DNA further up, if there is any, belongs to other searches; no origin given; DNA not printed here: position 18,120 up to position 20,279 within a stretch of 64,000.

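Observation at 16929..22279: coaE / CbbQ-NorQ AAA+ / CoA-pyrophosphatase-type Nudix / 1066-aa VWA protein packed as one translationally coupled unit with no client enzyme in sight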

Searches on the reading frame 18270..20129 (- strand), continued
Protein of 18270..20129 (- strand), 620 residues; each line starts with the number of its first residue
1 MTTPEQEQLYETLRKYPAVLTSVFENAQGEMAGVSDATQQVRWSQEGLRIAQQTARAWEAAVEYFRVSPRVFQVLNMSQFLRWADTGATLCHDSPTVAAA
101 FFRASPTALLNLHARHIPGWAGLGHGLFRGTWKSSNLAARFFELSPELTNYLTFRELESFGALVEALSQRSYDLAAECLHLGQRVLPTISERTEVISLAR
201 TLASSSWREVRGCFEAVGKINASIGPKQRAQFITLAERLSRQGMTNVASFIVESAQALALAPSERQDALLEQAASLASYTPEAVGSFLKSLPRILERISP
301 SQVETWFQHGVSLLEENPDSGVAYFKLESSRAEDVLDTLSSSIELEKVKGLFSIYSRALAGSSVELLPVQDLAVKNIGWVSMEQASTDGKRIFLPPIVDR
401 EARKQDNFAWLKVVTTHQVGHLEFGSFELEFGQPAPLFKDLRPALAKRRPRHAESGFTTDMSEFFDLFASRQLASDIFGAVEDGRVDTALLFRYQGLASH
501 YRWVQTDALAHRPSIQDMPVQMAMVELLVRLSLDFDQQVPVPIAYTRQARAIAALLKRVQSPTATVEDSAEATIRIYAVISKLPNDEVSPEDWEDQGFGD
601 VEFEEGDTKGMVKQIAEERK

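Call 54: search_protein_families(library=ncbifam, proteins=[L081:6270-6977:+, L088:5368-6036:+, L085:4024-4431:+, L089:5030-5611:+], max_evalue=0.001)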
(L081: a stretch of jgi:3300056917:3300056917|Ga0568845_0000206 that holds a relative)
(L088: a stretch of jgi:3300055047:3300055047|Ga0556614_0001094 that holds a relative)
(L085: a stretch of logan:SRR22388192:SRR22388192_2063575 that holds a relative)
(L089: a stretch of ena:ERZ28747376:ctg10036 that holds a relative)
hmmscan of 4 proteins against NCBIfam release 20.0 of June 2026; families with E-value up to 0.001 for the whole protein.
L081:6270-6977:+ (235 aa): 4 families
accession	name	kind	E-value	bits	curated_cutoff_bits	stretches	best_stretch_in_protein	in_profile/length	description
NF038032.1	CehA_McbA_metalo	domain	3.5e-22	79.2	80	1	4-206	6-213/315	CehA/McbA family metallohydrolase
NF041577.1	nside_bi_sphtase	equivalog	4.3e-11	42.5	400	1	3-72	4-71/276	3',5'-nucleoside bisphosphate phosphatase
NF047791.1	RNaseRnm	equivalog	5.8e-08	32.3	375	1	1-69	1-69/275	RNase RNM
NF004981.0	PRK06361.1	equivalog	0.00015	21.2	117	1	3-41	2-38/217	histidinol phosphate phosphatase domain-containing protein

L088:5368-6036:+ (222 aa): 4 families
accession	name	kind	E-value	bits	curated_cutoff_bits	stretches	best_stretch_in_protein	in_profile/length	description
NF038032.1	CehA_McbA_metalo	domain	6.5e-20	71.8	80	1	4-207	6-213/315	CehA/McbA family metallohydrolase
NF041577.1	nside_bi_sphtase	equivalog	1e-07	31.4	400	1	3-72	4-71/276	3',5'-nucleoside bisphosphate phosphatase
NF047791.1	RNaseRnm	equivalog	7.5e-05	22.1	375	1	1-69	1-69/275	RNase RNM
NF004981.0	PRK06361.1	equivalog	0.00076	18.9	117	0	3-41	2-38/217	histidinol phosphate phosphatase domain-containing protein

L085:4024-4431:+ (135 aa): 0 families

L089:5030-5611:+ (193 aa): 4 families
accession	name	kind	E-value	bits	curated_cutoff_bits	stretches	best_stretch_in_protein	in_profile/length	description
NF007980.0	PRK10707.1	equivalog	6.7e-32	110.6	134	1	48-190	43-185/192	CoA pyrophosphatase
NF006530.0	PRK08999.1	equivalog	1.9e-06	27.2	245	1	49-110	17-77/315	Nudix family hydrolase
TIGR00586.1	mutt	equivalog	0.0003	20.8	97.9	1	51-110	19-76/129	8-oxo-dGTP diphosphatase MutT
NF050029.2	TransRepNtr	equivalog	0.00043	19.8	400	1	32-140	21-127/245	ADPR responsive transcriptional repressor NtrR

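Call 60: search_protein_families(library=pfam, proteins=[P0316, P0241, P0362, P0355, P0347, P0305], max_evalue=0.01)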
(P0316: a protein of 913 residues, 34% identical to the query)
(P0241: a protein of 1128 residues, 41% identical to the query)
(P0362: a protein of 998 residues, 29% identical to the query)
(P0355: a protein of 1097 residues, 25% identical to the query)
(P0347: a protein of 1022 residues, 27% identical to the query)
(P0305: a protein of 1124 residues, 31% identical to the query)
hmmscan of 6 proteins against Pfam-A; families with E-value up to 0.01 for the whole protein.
P0316 (913 aa): 2 families
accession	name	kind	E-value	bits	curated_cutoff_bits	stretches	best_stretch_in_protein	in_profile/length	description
PF00512.31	HisKA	-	5.3e-14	52.5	26.9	1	316-374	2-58/66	His Kinase A (phospho-acceptor) domain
PF08448.16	PAS_4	-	1.3e-07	32.3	23.1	1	198-308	2-107/110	PAS fold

P0241 (1128 aa): 1 family
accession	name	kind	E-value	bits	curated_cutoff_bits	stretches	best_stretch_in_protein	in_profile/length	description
PF00092.34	VWA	-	8.2e-05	23.3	23.8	1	972-1104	35-155/174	von Willebrand factor type A domain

P0362 (998 aa): 3 families
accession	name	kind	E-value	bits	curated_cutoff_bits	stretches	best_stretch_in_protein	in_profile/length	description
PF00092.34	VWA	-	4.8e-06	27.3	23.8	1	810-965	2-145/174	von Willebrand factor type A domain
PF13519.12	VWA_2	-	0.00028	21.9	27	1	810-924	1-106/107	von Willebrand factor type A domain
PF11775.14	CobT_C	-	0.0053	16.9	21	0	876-930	92-151/220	Cobalamin biosynthesis protein CobT VWA domain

P0355 (1097 aa): 2 families
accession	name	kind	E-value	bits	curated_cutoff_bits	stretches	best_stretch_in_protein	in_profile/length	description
PF00092.34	VWA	-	2.6e-05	25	23.8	1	930-1069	21-150/174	von Willebrand factor type A domain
PF06213.17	CobT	-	0.00096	19.2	26.1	1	472-516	81-125/276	Cobalamin biosynthesis protein CobT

P0347 (1022 aa): 1 family
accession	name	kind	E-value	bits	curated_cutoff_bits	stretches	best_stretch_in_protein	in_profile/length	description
PF00092.34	VWA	-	5.1e-07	30.5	23.8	1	861-1009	27-168/174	von Willebrand factor type A domain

P0305 (1124 aa): 4 families
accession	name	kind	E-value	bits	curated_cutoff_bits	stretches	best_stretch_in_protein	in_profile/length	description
PF00092.34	VWA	-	0.00011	22.9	23.8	1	971-1101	37-155/174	von Willebrand factor type A domain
PF05762.20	VWA_CoxE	-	0.00048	20.1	26.4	0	839-898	15-71/222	VWA domain containing CoxE-like protein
PF13519.12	VWA_2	-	0.00073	20.6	27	1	952-1045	20-106/107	von Willebrand factor type A domain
PF06213.17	CobT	-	0.0013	18.7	26.1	1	504-579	85-164/276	Cobalamin biosynthesis protein CobT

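Call 68: find_related_loci(query=A4, collection=metagenome_contigs, flank=7000)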
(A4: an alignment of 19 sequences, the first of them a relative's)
Query A4 (1097 aa) in metagenome_contigs; peptide patterns used: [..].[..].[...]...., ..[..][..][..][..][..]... (x = any residue, [..] = any of these).
600 stretches matched a pattern (row limit reached: there are more); 594 encode a relative of the query (tblastn E <= 1e-3); the best 80 are kept; 80 distinct loci.
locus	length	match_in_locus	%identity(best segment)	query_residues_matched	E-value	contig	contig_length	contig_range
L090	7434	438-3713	63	7-1097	0e+0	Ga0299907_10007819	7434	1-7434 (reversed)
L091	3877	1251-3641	43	268-1096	0e+0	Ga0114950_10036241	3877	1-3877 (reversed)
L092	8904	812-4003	36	15-1096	0e+0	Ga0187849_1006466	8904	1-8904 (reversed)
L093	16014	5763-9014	34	6-1096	0e+0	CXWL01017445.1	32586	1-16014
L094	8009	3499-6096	37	219-1097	0e+0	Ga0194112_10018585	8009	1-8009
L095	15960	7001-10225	35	9-1096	2e-176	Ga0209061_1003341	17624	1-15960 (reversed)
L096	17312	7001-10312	33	14-1096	2e-176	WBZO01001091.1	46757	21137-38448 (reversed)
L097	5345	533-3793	35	13-1096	6e-179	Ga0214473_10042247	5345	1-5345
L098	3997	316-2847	39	248-1097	0e+0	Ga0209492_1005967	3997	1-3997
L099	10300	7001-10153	36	23-1096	6e-174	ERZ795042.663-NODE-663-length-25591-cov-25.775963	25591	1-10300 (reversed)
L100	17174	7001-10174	35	16-1096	5e-172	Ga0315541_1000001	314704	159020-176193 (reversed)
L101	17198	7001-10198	34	16-1096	4e-171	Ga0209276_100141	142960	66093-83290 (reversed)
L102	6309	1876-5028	34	16-1097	3e-173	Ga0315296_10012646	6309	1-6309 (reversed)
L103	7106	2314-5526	35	13-1096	1e-169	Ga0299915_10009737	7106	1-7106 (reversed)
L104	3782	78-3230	35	14-1097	5e-177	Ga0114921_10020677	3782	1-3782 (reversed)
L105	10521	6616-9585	33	3-1096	1e-168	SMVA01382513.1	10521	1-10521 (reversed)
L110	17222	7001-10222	36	9-1097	0e+0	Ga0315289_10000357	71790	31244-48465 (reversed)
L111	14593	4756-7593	33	46-1097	3e-161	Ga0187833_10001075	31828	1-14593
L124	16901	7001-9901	33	15-1097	3e-143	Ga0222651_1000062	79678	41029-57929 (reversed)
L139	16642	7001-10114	31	63-1097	4e-135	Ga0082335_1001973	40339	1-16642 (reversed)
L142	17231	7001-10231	35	9-1096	2e-175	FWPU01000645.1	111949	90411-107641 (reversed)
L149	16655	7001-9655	34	101-1097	2e-155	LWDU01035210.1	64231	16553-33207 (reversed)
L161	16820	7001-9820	32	65-1097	4e-116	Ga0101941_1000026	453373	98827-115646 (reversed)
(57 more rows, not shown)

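Call 73: search_protein_families(library=pfam, proteins=[L124:5312-6133:+, L124:4674-5276:+, L149:5027-5893:+, L111:2838-3782:+, L110:6265-6963:+, L142:5109-6245:+, L142:4710-5069:+, L095:6464-6913:+, L161:9914-10849:+, L105:9588-10520:+], max_evalue=0.001)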
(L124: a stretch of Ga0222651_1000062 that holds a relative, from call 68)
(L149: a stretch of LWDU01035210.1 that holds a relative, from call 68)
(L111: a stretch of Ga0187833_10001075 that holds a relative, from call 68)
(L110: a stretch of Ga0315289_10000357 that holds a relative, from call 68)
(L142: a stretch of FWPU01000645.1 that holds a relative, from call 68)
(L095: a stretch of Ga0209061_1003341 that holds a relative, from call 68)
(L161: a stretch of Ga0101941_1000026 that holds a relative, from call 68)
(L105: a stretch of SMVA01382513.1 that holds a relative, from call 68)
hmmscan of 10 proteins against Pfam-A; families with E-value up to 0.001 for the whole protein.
L124:5312-6133:+ (273 aa): 2 families
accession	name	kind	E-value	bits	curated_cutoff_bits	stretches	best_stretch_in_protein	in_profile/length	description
PF00378.25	ECH_1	-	9e-39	133.7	27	1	10-271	2-249/251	Enoyl-CoA hydratase/isomerase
PF16113.10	ECH_2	-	5.3e-24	85.8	27.2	1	14-200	1-177/335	Enoyl-CoA hydratase/isomerase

L124:4674-5276:+ (200 aa): 6 families
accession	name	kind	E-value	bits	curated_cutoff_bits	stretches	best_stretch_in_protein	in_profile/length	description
PF12146.15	Hydrolase_4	-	3e-11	43.5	27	1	38-137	12-114/239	Serine aminopeptidase, S33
PF00561.26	Abhydrolase_1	-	4.9e-10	39.9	25.8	1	46-133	17-106/245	alpha/beta hydrolase fold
PF12697.13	Abhydrolase_6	-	4.3e-06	28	26.3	0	29-134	2-96/217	Alpha/beta hydrolase family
PF20408.4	Abhydrolase_11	-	1.6e-05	25.2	27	1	38-187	12-172/193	Alpha/beta hydrolase domain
PF01083.28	Cutinase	-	0.00032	21.1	25.9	1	77-166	57-129/173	Cutinase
PF02129.25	Peptidase_S15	-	0.00033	20.9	23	0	60-133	54-129/262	X-Pro dipeptidyl-peptidase (S15 family)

L149:5027-5893:+ (288 aa): 2 families
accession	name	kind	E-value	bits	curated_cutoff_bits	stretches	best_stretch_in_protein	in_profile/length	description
PF00378.25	ECH_1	-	6.5e-45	153.9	27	1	25-286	2-249/251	Enoyl-CoA hydratase/isomerase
PF16113.10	ECH_2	-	3.4e-26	93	27.2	1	30-215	2-177/335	Enoyl-CoA hydratase/isomerase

L111:2838-3782:+ (314 aa): 2 families
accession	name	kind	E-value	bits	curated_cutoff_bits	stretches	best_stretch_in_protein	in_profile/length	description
PF00378.25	ECH_1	-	1.5e-45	155.9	27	1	51-313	2-250/251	Enoyl-CoA hydratase/isomerase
PF16113.10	ECH_2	-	1e-25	91.4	27.2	2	56-241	2-177/335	Enoyl-CoA hydratase/isomerase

L110:6265-6963:+ (232 aa): 2 families
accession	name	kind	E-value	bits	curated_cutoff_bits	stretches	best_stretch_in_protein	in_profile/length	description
PF12850.12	Metallophos_2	-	1.9e-23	83.6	27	1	1-210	1-153/154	Calcineurin-like phosphoesterase superfamily domain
PF00149.33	Metallophos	-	2.5e-12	48.1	21.5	1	1-172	1-190/191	Calcineurin-like phosphoesterase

L142:5109-6245:+ (378 aa): 5 families
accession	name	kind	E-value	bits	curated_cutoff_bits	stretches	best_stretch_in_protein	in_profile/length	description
PF00106.31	adh_short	-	1.1e-54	185.4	26.6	1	127-325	1-190/195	short chain dehydrogenase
PF13561.12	adh_short_C2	-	2.3e-47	162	27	1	133-360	1-229/236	Enoyl-(Acyl carrier protein) reductase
PF08659.16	KR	-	1.8e-07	31.7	22.6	1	130-297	4-163/180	KR domain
PF23441.1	SDR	-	0.00015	21.7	27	1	246-324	126-201/258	SDR-like rossmann domain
PF01370.27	Epimerase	-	0.00019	21.4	20.9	1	130-317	2-176/240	NAD dependent epimerase/dehydratase family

L142:4710-5069:+ (119 aa): 0 families

L095:6464-6913:+ (149 aa): 0 families

L161:9914-10849:+ (311 aa): 0 families

L105:9588-10520:+ (311 aa): 1 family
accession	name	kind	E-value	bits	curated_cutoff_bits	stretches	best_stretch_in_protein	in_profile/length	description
PF00144.29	Beta-lactamase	-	1.6e-06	28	27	1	95-288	53-238/329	Beta-lactamase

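Call 80: find_encoding_contigs(protein=P0335, flank=7000, max_places=2)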
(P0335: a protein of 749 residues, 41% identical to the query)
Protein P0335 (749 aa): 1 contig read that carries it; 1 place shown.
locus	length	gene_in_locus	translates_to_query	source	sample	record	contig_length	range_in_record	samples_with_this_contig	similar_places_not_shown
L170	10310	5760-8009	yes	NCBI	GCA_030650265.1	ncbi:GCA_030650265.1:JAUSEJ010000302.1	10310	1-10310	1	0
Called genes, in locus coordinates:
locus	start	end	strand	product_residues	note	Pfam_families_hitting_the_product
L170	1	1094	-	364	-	PF26550:Tricorn_2nd (faint), PF07676:PD40 (faint), PF26549:Tricorn_N (weak)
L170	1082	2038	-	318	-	PF26549:Tricorn_N, PF26550:Tricorn_2nd, PF07676:PD40, PF25174:Beta-prop_THOC3 (weak), PF26549:Tricorn_N, PF07676:PD40 (weak), PF00930:DPPIV_N (weak), PF26549:Tricorn_N (weak), +4 more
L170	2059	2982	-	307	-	PF01180:DHO_dh, PF01207:Dus, PF03060:NMO (weak)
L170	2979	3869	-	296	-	PF10418:DHODB_Fe-S_bind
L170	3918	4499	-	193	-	PF01966:HD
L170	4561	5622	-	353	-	PF26233:NicX, PF02073:Peptidase_M29 (weak)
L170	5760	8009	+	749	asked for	-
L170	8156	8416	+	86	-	-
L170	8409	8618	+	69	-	PF21748:UPF0150 (weak), PF15919:HicB_lk_antitox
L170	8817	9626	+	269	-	PF00378:ECH_1, PF16113:ECH_2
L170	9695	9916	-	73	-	-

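Call 81: find_encoding_contigs(protein=P0334, flank=7000, max_places=2)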
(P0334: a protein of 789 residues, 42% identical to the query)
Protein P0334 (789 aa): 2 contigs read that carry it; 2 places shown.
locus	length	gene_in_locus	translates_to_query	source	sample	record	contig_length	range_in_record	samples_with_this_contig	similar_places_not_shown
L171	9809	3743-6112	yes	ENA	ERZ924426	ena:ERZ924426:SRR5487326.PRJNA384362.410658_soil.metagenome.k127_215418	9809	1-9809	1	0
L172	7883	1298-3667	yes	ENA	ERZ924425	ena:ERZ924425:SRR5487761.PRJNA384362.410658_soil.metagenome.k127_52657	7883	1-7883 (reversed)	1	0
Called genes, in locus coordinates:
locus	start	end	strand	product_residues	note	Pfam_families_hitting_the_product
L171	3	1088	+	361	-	?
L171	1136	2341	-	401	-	PF04909:Amidohydro_2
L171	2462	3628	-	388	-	PF04909:Amidohydro_2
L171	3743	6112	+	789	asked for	PF00092:VWA (weak)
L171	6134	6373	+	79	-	PF18929:DUF5678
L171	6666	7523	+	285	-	PF01209:Ubie_methyltran, PF13489:Methyltransf_23, PF05148:Methyltransf_8, PF08241:Methyltransf_11, PF08242:Methyltransf_12, PF13649:Methyltransf_25, PF13847:Methyltransf_31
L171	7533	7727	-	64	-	-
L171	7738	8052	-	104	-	PF04140:ICMT, PF04191:PEMT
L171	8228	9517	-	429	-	PF00355:Rieske, PF19301:LigXa_C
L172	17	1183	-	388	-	PF04909:Amidohydro_2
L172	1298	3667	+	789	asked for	PF00092:VWA (weak)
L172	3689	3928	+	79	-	PF18929:DUF5678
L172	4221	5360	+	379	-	PF01209:Ubie_methyltran, PF13489:Methyltransf_23, PF05148:Methyltransf_8, PF13847:Methyltransf_31, PF08241:Methyltransf_11, PF08242:Methyltransf_12, PF13649:Methyltransf_25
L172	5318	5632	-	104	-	PF04140:ICMT, PF04191:PEMT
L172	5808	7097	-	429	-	PF00355:Rieske, PF19301:LigXa_C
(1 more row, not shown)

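Call 93: search_protein_families(library=pfam, proteins=[L100:4254-5246:+, L100:10747-12204:+, L101:10303-11700:+, L099:4265-4720:+, L095:2998-3984:+, L095:10393-11124:+, L093:5076-5702:+, L093:9027-10706:+, L110:5370-6197:-, L139:4962-6587:+], max_evalue=0.001)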
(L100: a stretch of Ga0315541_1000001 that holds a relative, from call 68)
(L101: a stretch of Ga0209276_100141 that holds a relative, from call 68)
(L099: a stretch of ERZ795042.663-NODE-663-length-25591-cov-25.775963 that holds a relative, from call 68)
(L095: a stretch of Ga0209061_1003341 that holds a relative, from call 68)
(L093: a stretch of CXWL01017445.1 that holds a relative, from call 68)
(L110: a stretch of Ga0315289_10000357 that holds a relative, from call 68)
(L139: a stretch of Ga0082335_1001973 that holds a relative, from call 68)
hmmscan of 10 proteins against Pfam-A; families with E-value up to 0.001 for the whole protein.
L100:4254-5246:+ (330 aa): 2 families
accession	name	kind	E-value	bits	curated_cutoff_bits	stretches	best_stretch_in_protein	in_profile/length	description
PF01012.27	ETF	-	1.2e-43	149.4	26.7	1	7-183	1-179/181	Electron transfer flavoprotein domain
PF00766.25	ETF_alpha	-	2e-31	108.3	27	1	206-284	2-80/81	Electron transfer flavoprotein FAD-binding domain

L100:10747-12204:+ (485 aa): 0 families

L101:10303-11700:+ (465 aa): 6 families
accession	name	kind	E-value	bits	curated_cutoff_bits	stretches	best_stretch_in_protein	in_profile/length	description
PF00390.24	malic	-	2.9e-28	99.4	23.1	1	97-223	8-182/182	Malic enzyme, N-terminal domain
PF03949.21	Malic_M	-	2.8e-26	92.8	23.5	1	236-458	2-258/258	Malic enzyme, NAD binding domain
PF13291.12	ACT_4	-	2.2e-09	38.3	27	1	4-76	3-76/80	ACT domain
PF01842.31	ACT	-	1e-07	32.1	27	1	9-73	2-65/66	ACT domain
PF00208.27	ELFV_dehydrog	-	1e-05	25.8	23.4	1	233-298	5-71/241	Glutamate/Leucine/Phenylalanine/Valine dehydrogenase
PF00899.27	ThiF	-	0.00054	19.6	28.1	1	255-291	16-52/238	ThiF family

L099:4265-4720:+ (151 aa): 3 families
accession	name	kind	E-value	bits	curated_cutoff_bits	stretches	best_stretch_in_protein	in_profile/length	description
PF01638.23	HxlR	-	2.4e-27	95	20.8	1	19-107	1-89/91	HxlR-like helix-turn-helix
PF13601.12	HTH_34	-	0.00044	20.8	27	1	38-89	16-67/80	Winged helix DNA-binding domain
PF03551.20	PadR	-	0.0008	19.8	27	0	49-89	29-71/75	Transcriptional regulator PadR-like family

L095:2998-3984:+ (328 aa): 2 families
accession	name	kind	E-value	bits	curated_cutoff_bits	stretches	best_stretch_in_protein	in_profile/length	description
PF01012.27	ETF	-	3.3e-37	128.5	26.7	1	7-183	1-178/181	Electron transfer flavoprotein domain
PF00766.25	ETF_alpha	-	2.3e-34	117.6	27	1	205-284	2-81/81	Electron transfer flavoprotein FAD-binding domain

L095:10393-11124:+ (243 aa): 2 families
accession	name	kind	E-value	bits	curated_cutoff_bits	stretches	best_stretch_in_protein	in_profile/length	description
PF02630.20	SCO1-SenC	-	1.9e-34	118.9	22.8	1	70-197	5-129/134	SCO1/SenC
PF00578.27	AhpC-TSA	-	6.2e-05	23.4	26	1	67-166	6-97/124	AhpC/TSA family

L093:5076-5702:+ (208 aa): 1 family
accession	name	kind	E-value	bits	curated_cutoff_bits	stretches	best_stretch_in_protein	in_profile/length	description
PF00174.25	Oxidored_molyb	-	1.2e-44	152.3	24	1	44-190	2-169/169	Oxidoreductase molybdopterin binding domain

L093:9027-10706:+ (559 aa): 0 families

L110:5370-6197:- (275 aa): 0 families

L139:4962-6587:+ (541 aa): 1 family
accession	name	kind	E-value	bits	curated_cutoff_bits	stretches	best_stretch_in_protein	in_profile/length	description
PF13231.12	PMT_2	-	7.8e-11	42.9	26.1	1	90-227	3-137/160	Dolichyl-phosphate-mannose-protein mannosyltransferase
